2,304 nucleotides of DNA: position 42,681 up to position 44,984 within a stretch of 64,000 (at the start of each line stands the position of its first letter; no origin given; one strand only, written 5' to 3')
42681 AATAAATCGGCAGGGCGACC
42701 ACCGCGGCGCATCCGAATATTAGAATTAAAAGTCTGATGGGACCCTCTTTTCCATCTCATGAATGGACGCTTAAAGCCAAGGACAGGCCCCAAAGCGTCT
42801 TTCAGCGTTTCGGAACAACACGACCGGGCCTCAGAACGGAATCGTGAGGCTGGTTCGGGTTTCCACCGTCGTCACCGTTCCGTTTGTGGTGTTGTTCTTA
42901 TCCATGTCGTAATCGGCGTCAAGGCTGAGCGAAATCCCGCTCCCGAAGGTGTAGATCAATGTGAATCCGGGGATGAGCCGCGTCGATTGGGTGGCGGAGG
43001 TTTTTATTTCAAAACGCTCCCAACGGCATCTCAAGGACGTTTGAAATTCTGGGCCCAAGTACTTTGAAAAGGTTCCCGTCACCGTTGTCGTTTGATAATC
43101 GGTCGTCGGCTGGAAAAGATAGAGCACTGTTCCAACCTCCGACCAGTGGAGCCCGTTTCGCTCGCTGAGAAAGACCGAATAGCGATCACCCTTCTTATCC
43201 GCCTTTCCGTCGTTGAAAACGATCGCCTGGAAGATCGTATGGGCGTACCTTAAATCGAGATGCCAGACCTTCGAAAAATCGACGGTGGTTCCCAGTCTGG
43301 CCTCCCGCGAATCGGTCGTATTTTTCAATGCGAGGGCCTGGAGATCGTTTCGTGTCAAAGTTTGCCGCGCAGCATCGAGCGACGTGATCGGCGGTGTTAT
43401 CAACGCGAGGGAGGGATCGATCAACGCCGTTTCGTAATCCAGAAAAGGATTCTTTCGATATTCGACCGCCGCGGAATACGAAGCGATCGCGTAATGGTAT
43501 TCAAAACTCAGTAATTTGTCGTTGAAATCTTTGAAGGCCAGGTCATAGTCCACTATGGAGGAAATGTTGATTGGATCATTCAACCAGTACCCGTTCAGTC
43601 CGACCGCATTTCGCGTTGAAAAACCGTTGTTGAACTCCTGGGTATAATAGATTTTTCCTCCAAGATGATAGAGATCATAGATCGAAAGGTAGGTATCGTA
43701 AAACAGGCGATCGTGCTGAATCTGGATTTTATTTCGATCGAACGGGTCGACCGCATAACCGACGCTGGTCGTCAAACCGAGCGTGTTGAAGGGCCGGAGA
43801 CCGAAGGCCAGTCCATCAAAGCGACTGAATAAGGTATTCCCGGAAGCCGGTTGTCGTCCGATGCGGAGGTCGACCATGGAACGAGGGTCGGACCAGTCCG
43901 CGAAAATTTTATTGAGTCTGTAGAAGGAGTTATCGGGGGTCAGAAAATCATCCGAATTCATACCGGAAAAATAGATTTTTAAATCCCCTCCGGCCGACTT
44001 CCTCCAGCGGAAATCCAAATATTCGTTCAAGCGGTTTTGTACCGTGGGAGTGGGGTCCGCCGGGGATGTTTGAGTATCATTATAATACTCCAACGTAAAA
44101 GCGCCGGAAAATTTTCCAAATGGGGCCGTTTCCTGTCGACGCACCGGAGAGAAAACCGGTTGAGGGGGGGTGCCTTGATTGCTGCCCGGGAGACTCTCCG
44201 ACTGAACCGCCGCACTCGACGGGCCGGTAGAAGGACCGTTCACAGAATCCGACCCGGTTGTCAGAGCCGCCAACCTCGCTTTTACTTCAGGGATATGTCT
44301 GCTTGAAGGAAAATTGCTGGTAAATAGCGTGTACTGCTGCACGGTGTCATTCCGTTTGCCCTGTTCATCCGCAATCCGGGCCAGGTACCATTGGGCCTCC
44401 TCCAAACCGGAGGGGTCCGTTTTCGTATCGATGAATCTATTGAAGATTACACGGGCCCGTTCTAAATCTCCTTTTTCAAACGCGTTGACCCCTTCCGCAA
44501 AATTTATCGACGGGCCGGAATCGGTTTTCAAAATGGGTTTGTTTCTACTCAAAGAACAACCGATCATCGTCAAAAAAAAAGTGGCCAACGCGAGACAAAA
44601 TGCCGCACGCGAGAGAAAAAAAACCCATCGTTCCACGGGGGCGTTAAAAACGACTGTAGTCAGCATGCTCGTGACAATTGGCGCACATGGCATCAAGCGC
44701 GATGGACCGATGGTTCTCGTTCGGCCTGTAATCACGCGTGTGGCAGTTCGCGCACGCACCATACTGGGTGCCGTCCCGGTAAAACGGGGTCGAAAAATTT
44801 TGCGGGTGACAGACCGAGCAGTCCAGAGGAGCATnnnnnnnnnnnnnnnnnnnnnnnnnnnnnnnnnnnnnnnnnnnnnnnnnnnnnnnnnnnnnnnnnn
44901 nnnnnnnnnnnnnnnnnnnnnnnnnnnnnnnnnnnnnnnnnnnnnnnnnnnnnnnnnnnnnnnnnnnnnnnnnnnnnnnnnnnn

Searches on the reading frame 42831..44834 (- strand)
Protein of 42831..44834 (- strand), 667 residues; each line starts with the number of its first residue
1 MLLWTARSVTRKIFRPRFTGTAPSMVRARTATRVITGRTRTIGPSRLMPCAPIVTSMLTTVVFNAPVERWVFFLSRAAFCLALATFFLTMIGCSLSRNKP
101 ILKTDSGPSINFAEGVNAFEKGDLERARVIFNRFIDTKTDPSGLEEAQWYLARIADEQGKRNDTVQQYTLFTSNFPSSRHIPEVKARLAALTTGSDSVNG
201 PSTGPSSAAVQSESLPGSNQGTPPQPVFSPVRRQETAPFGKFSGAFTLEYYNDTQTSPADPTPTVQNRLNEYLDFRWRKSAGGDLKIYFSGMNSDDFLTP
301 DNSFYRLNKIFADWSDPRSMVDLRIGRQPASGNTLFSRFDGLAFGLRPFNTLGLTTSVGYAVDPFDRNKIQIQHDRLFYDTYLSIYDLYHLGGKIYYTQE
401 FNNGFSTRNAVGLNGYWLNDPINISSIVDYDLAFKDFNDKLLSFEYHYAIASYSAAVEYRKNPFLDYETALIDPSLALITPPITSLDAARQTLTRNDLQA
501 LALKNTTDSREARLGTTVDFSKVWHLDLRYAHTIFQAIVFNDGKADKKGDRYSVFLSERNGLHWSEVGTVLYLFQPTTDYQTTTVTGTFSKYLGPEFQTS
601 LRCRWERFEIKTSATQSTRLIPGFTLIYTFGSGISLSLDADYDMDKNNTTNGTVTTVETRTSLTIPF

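Call 8: search_protein_families(library=pfam, proteins=[window:42831-44834:-], max_evalue=0.01)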
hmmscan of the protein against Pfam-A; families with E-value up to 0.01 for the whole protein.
window:42831-44834:- (667 aa): 1 family
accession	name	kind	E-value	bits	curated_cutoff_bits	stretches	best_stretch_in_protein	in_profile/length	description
PF13174.12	TPR_6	-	0.00051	21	26.3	0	146-178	1-33/33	Tetratricopeptide repeat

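Call 10: find_related_loci(query=window:42831-44600:-, collection=genome_contigs, flank=8000)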
Query window:42831-44600:- (589 aa) in genome_contigs; peptide patterns used: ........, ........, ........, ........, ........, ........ (x = any residue, [..] = any of these).
51 stretches matched a pattern; 1 encode a relative of the query (tblastn E <= 1e-3); 1 distinct loci.
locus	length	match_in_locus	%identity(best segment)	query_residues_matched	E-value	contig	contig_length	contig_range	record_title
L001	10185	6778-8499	76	1-589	0e+0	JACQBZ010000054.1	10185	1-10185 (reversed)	MAG: Nitrospirae bacterium isolate NC_groundwater_955_Pr1_S-0.2um_56_113 Montesol18-Sp2_coassembly_scaffold_540054, whol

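Call 30: find_homologous_proteins(query=window:42831-44600:-, max_evalue=0.00001)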
Query window:42831-44600:- (589 aa): 39 proteins with E <= 0.00001 among 8000 candidates.
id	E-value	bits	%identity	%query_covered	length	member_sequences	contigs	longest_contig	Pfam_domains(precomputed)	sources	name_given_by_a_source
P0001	0.0e+0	1348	100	100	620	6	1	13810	-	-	-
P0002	0.0e+0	1038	74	100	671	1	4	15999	-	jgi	jgi:tetratricopeptide (TPR) repeat protein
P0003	4.3e-293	991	73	100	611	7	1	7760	-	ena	-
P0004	1.0e-288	977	72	98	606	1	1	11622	-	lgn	-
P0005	9.6e-270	914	85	80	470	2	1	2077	-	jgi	jgi:hypothetical protein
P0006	8.2e-264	895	70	95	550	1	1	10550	-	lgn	-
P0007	1.8e-232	791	61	98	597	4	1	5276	-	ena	-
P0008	7.8e-223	759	59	100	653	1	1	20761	-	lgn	-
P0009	1.5e-218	745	58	100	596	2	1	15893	-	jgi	jgi:hypothetical protein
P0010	4.1e-218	744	81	67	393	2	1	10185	-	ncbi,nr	ncbi:MAG: hypothetical protein HY203_06840 [Nitrospirae bacterium]|nr:hypothetical protein [Nitrospi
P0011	3.7e-217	741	58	99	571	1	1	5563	PF13174.13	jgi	-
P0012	5.9e-214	730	57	99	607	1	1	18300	-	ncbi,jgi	jgi:hypothetical protein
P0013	6.8e-214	730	60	96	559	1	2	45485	-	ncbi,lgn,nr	ncbi:MAG: tetratricopeptide repeat protein [Nitrospirae bacterium]|nr:tetratricopeptide repeat prote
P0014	9.2e-212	723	81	66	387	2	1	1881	-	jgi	-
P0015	1.5e-209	716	56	99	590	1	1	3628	-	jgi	jgi:hypothetical protein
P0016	4.8e-201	687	53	96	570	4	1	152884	-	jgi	jgi:hypothetical protein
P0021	4.3e-163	562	48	96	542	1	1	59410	PF13432.13,PF13174.13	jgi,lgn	jgi:tetratricopeptide (TPR) repeat protein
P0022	9.9e-163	561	47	98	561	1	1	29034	-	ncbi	-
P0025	8.0e-157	541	46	98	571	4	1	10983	PF13174.13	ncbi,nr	ncbi:MAG: tetratricopeptide repeat protein [Candidatus Manganitrophaceae bacterium]|nr:MAG: tetratri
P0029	1.6e-133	465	42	99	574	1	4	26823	-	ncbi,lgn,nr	ncbi:MAG: hypothetical protein HY036_01270 [Nitrospirae bacterium]|nr:hypothetical protein [Nitrospi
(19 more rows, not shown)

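Call 32: find_related_loci(query=A2, collection=metagenome_contigs, flank=6000)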
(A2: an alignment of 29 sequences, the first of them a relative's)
Query A2 (620 aa) in metagenome_contigs; peptide patterns used: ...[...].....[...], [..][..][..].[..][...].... (x = any residue, [..] = any of these).
88 stretches matched a pattern; 15 encode a relative of the query (tblastn E <= 1e-3); 15 distinct loci.
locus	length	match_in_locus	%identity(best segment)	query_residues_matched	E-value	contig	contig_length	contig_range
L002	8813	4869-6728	74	1-620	0e+0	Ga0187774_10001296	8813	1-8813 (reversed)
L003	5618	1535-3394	74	1-620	0e+0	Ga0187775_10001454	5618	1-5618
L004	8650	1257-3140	60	10-620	0e+0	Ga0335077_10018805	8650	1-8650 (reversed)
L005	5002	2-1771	62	48-620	0e+0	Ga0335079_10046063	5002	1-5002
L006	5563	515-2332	57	1-620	0e+0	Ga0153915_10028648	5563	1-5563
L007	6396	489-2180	51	18-602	0e+0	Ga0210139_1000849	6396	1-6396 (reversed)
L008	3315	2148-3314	68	1-394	0e+0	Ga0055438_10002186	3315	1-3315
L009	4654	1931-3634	47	27-620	0e+0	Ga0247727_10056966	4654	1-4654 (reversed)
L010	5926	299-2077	47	1-620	7e-180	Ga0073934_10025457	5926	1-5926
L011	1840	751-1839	67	1-321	3e-174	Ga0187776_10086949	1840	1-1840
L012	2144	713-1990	46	183-601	3e-126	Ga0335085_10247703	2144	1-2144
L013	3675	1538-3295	37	21-620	1e-118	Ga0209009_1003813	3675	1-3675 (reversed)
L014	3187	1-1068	51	263-620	1e-117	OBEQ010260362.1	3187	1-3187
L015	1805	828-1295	48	195-350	1e-45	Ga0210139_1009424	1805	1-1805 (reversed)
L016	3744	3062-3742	38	129-352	3e-34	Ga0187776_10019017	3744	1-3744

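Call 34: find_encoding_contigs(protein=P0003, flank=5000, max_places=2)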
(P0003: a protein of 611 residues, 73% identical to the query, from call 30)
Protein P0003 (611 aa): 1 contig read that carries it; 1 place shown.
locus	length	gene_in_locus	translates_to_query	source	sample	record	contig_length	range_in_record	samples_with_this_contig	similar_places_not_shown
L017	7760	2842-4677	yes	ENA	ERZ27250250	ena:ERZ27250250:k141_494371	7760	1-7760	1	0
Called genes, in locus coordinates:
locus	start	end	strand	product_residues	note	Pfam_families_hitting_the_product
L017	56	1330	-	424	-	PF00108:Thiolase_N, PF00109:ketoacyl-synt, PF02803:Thiolase_C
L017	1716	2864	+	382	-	PF02085:Cytochrom_CIII (faint), PF14522:Cytochrome_C7 (faint), PF14537:Cytochrom_c3_2 (faint), PF22113:Mtrc-MtrF_II-IV_dom (faint)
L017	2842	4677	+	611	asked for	-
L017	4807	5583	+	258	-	-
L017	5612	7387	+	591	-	PF02085:Cytochrom_CIII (faint), PF14522:Cytochrome_C7 (faint), PF14537:Cytochrom_c3_2 (faint)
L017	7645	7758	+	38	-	?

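Call 35: find_encoding_contigs(protein=P0004, flank=5000, max_places=2)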
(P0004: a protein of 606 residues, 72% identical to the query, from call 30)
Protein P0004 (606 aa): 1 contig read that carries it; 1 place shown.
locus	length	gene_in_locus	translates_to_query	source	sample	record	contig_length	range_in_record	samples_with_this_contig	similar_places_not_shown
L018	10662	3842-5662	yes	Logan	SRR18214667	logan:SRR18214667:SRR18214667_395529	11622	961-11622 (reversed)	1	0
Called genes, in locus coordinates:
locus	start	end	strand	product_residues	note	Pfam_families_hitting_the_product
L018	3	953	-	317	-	?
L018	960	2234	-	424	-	PF00108:Thiolase_N, PF00109:ketoacyl-synt, PF02803:Thiolase_C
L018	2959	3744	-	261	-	-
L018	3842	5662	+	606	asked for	-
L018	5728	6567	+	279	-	-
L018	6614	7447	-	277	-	-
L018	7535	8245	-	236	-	-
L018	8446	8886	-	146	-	PF16798:DUF5069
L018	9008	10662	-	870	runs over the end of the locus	?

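Call 36: find_encoding_contigs(protein=P0006, flank=5000, max_places=2)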
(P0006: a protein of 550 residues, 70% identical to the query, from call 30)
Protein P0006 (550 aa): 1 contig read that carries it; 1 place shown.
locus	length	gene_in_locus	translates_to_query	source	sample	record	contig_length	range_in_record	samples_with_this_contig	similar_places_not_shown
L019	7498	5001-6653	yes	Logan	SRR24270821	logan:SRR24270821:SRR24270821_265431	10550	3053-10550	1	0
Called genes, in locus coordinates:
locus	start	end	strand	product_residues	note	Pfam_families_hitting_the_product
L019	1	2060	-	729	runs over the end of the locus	PF00378:ECH_1, PF16113:ECH_2, PF02737:3HCDH_N, PF00725:3HCDH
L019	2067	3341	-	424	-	PF00108:Thiolase_N, PF00109:ketoacyl-synt, PF02803:Thiolase_C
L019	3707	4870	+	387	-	PF02085:Cytochrom_CIII (faint), PF14522:Cytochrome_C7 (faint), PF09699:Paired_CXXCH_1 (faint), PF14537:Cytochrom_c3_2 (faint), PF22113:Mtrc-MtrF_II-IV_dom (faint)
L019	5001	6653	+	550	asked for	-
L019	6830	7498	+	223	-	?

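Call 37: find_encoding_contigs(protein=P0013, flank=8000, max_places=2)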
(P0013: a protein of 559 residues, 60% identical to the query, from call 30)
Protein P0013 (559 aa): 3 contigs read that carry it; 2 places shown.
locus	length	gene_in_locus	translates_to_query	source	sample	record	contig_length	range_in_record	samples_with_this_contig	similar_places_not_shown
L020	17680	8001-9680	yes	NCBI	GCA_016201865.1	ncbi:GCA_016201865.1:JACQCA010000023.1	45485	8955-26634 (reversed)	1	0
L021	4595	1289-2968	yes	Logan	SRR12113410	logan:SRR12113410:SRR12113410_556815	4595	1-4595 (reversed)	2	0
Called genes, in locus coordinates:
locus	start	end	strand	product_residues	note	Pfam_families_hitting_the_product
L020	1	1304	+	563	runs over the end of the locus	PF00343:Phosphorylase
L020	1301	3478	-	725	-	PF00378:ECH_1, PF16113:ECH_2, PF02737:3HCDH_N, PF00725:3HCDH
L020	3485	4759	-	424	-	PF00108:Thiolase_N, PF00109:ketoacyl-synt, PF02803:Thiolase_C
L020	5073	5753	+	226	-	PF02085:Cytochrom_CIII (faint), PF22113:Mtrc-MtrF_II-IV_dom (faint), PF14522:Cytochrome_C7 (weak)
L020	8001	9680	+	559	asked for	-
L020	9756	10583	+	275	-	-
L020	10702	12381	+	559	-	PF02085:Cytochrom_CIII (faint), PF14522:Cytochrome_C7 (faint), PF14537:Cytochrom_c3_2 (faint)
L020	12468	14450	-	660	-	PF00133:tRNA-synt_1, PF01406:tRNA-synt_1e, PF09334:tRNA-synt_1g, PF00133:tRNA-synt_1, PF01406:tRNA-synt_1e (weak), PF19303:Anticodon_3 (weak), PF08264:Anticodon_1, PF01588:tRNA_bind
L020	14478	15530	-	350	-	PF13177:DNA_pol3_delta2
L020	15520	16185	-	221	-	PF13521:AAA_28 (weak), PF02223:Thymidylate_kin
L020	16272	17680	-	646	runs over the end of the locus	PF02463:SMC_N, PF13476:AAA_23 (faint), PF13555:AAA_29 (weak)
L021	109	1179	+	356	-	PF14537:Cytochrom_c3_2 (faint), PF02085:Cytochrom_CIII (faint), PF09699:Paired_CXXCH_1 (faint), PF14522:Cytochrome_C7 (faint), PF22113:Mtrc-MtrF_II-IV_dom (faint)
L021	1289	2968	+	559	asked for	-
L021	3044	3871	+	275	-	-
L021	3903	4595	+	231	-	?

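Call 38: find_encoding_contigs(protein=P0008, flank=6000, max_places=1)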
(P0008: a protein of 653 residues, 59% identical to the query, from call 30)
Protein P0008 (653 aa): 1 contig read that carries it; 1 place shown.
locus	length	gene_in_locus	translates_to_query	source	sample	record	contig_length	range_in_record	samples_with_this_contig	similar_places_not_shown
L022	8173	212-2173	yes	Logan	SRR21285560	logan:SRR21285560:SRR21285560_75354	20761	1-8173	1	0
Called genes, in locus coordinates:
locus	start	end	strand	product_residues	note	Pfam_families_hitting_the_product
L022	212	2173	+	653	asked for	-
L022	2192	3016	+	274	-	-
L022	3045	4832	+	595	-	PF02085:Cytochrom_CIII (faint), PF14522:Cytochrome_C7 (faint), PF14537:Cytochrom_c3_2 (faint)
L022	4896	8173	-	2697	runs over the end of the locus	PF00890:FAD_binding_2 (faint), PF01266:DAO (faint), PF01946:Thi4 (faint), PF12831:FAD_oxidored (weak), PF02770:Acyl-CoA_dh_M, PF00441:Acyl-CoA_dh_1, PF01012:ETF, PF00766:ETF_alpha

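Call 39: find_encoding_contigs(protein=P0009, flank=6000, max_places=1)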
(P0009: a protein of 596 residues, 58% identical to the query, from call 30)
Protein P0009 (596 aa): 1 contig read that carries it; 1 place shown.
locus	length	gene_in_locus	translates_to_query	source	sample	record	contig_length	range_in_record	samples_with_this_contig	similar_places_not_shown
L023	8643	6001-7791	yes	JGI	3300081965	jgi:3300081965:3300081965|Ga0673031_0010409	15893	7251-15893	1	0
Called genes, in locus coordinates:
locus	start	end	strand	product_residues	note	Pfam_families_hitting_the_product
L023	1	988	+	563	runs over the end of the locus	PF00343:Phosphorylase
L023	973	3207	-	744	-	PF00378:ECH_1, PF16113:ECH_2, PF02737:3HCDH_N, PF00725:3HCDH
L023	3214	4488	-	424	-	PF00108:Thiolase_N, PF00109:ketoacyl-synt, PF02803:Thiolase_C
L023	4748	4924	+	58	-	-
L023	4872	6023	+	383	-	PF02085:Cytochrom_CIII (faint), PF14522:Cytochrome_C7 (faint), PF14537:Cytochrom_c3_2 (faint), PF22113:Mtrc-MtrF_II-IV_dom (faint)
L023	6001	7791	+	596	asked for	-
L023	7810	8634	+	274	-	-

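Call 40: find_encoding_contigs(protein=P0016, flank=8000, max_places=1)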
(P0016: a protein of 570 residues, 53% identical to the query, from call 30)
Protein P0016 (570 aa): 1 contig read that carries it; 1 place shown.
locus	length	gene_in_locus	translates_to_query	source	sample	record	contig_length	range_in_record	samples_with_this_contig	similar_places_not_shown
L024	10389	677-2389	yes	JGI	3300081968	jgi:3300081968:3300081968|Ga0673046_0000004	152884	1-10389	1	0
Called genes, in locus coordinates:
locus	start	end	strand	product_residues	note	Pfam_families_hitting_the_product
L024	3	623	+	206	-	?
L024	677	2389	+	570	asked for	-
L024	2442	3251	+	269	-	-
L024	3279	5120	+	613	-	PF02085:Cytochrom_CIII (faint), PF14522:Cytochrome_C7 (faint), PF14537:Cytochrom_c3_2 (faint)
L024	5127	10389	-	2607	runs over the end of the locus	PF02770:Acyl-CoA_dh_M, PF00441:Acyl-CoA_dh_1, PF01012:ETF, PF00766:ETF_alpha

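Call 41: find_encoding_contigs(protein=P0025, flank=8000, max_places=1)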
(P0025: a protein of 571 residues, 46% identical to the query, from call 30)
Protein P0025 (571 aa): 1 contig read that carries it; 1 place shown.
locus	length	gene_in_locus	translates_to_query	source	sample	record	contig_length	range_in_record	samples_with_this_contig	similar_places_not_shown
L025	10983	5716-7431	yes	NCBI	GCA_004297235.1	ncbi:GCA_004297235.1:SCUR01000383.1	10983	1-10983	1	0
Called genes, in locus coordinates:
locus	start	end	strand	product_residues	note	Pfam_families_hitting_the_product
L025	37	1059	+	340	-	PF17203:sCache_3_2 (faint), PF02743:dCache_1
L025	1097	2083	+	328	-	PF02743:dCache_1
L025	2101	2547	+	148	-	-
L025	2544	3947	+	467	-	PF00512:HisKA, PF02518:HATPase_c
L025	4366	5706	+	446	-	-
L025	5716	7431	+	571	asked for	PF13174:TPR_6 (faint)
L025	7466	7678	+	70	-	PF13459:Fer4_15, PF13370:Fer4_13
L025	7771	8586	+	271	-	-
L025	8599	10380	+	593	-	PF02085:Cytochrom_CIII (faint), PF14522:Cytochrome_C7 (faint), PF09699:Paired_CXXCH_1 (faint), PF14537:Cytochrom_c3_2 (faint)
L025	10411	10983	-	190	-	PF07238:PilZ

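Call 50: find_encoding_contigs(protein=P0022, flank=7000, max_places=1)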
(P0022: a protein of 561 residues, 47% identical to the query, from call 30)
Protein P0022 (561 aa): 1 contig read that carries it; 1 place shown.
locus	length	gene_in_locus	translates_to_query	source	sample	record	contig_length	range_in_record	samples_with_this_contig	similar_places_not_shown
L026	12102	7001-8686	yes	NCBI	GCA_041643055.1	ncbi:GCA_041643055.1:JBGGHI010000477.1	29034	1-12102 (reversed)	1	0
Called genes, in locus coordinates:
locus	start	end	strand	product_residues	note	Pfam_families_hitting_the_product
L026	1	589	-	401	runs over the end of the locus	PF01855:POR_N, PF02780:Transketolase_C (weak), PF17147:PFOR_II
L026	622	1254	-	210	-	PF02552:CO_dh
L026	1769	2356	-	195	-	PF21176:RecR_HhH, PF02132:RecR_ZnF, PF13662:Toprim_4, PF01751:Toprim, PF21175:RecR_C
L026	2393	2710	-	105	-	PF02575:YbaB_DNA_bd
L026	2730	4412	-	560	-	PF05496:RuvB_N (faint), PF13177:DNA_pol3_delta2, PF00004:AAA, PF13401:AAA_22 (weak), PF22608:DNAX_ATPase_lid, PF12169:DNA_pol3_gamma3, PF20964:DnaX_C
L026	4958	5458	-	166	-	PF00383:dCMP_cyt_deam_1, PF14437:MafB19-deam, PF14439:Bd3614-deam (weak)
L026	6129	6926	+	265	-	PF02085:Cytochrom_CIII (faint), PF14522:Cytochrome_C7 (faint), PF14537:Cytochrom_c3_2 (faint)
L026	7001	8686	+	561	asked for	-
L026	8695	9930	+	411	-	PF07992:Pyr_redox_2, PF00070:Pyr_redox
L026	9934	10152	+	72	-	PF13459:Fer4_15, PF13370:Fer4_13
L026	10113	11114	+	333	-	-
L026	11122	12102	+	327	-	?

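Call 51: find_encoding_contigs(protein=P0029, flank=7000, max_places=1)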
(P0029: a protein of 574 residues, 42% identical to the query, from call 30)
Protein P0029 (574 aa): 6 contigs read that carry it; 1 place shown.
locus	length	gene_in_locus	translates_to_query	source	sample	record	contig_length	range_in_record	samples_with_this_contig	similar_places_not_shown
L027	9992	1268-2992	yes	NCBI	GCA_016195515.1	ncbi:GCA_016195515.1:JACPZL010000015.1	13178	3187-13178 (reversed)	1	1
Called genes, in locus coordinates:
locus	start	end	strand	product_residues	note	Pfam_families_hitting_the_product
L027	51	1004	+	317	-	PF09699:Paired_CXXCH_1 (faint), PF14537:Cytochrom_c3_2 (faint), PF22113:Mtrc-MtrF_II-IV_dom (faint), PF14522:Cytochrome_C7 (weak)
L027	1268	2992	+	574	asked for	-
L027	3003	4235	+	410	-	PF07992:Pyr_redox_2, PF18267:Rubredoxin_C (faint), PF14759:Reductase_C (faint), PF00070:Pyr_redox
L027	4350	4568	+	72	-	PF13459:Fer4_15, PF13370:Fer4_13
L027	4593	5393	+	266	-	-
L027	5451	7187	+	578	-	PF02085:Cytochrom_CIII (faint), PF14537:Cytochrom_c3_2 (faint), PF22113:Mtrc-MtrF_II-IV_dom (faint), PF14522:Cytochrome_C7 (weak)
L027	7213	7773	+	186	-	PF10604:Polyketide_cyc2, PF03364:Polyketide_cyc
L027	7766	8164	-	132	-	PF14464:Prok-JAB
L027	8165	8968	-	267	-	PF00899:ThiF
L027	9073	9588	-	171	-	PF02597:ThiS, PF09383:NIL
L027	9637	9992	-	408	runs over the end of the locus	PF05810:NinF, PF00291:PALP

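Call 52: find_encoding_contigs(protein=P0021, flank=7000, max_places=1)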
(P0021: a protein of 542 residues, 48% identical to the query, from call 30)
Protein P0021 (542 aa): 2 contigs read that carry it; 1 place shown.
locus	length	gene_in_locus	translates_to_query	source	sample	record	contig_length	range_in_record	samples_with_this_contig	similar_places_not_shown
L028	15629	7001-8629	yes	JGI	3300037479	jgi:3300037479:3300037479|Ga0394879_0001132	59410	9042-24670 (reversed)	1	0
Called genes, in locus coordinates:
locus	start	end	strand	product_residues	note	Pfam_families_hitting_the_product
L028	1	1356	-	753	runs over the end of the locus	PF07719:TPR_2 (faint), PF13525:YfiO, PF13432:TPR_16 (weak), PF13424:TPR_12 (weak), PF13432:TPR_16, PF25062:ARM_TT21_N (weak), PF01464:SLT, PF27553:SLT_superhelical (weak), +13 more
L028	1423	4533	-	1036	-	PF13205:Big_5, PF10282:Lactonase (faint)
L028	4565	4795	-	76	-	-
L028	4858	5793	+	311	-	PF04055:Radical_SAM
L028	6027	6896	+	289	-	PF02085:Cytochrom_CIII (faint), PF14522:Cytochrome_C7 (faint), PF14537:Cytochrom_c3_2 (faint)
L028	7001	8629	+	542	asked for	PF13174:TPR_6 (faint), PF13432:TPR_16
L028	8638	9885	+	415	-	PF01266:DAO (faint), PF07992:Pyr_redox_2, PF00070:Pyr_redox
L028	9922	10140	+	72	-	PF13459:Fer4_15, PF13370:Fer4_13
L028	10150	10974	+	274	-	-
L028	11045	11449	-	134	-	-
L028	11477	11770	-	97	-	-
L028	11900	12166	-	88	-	-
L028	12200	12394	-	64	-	-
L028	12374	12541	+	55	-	-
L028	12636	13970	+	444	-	PF00675:Peptidase_M16, PF05193:Peptidase_M16_C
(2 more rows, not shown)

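Call 53: find_encoding_contigs(protein=P0012, flank=7000, max_places=1)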
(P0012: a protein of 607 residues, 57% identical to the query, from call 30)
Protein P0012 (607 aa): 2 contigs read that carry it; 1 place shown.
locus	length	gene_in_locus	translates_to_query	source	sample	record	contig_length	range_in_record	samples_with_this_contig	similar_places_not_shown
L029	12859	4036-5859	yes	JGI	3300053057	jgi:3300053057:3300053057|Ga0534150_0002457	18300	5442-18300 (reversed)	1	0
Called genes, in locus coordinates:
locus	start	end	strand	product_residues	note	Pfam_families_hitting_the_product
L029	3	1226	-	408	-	?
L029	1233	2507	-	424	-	PF00108:Thiolase_N, PF00109:ketoacyl-synt, PF02803:Thiolase_C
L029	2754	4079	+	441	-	PF02085:Cytochrom_CIII (faint), PF14522:Cytochrome_C7 (faint), PF09699:Paired_CXXCH_1 (faint), PF14537:Cytochrom_c3_2 (faint), PF22113:Mtrc-MtrF_II-IV_dom (faint)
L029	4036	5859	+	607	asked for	-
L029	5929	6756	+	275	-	-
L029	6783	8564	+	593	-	PF02085:Cytochrom_CIII (faint), PF14522:Cytochrome_C7 (faint), PF14537:Cytochrom_c3_2 (faint)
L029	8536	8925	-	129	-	PF16798:DUF5069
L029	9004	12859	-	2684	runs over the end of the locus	PF00890:FAD_binding_2 (weak), PF01946:Thi4 (weak), PF07992:Pyr_redox_2 (weak), PF12831:FAD_oxidored, PF02770:Acyl-CoA_dh_M, PF00441:Acyl-CoA_dh_1, PF01012:ETF, PF00766:ETF_alpha, +1 more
